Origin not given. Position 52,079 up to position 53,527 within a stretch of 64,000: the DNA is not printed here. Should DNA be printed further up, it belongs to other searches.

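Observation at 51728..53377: XRE-HTH::ImmA/IrrE metallopeptidase followed directly by a PIN-like protein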

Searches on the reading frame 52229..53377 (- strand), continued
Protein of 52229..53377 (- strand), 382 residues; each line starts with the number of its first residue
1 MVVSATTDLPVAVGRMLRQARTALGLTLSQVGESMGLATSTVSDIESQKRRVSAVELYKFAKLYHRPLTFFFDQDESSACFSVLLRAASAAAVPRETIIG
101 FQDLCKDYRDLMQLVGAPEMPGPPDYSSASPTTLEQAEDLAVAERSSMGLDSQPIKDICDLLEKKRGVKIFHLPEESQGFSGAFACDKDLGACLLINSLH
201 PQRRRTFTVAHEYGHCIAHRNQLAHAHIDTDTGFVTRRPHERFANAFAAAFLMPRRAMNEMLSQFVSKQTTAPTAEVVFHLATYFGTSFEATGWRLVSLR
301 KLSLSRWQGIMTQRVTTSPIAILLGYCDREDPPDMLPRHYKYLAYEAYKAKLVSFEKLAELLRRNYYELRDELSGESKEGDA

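Call 82: find_encoding_contigs(protein=window:52229-53377:-, flank=2000, max_places=3)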
Protein window:52229-53377:- (382 aa): no gene with exactly this product is on record in the collection.
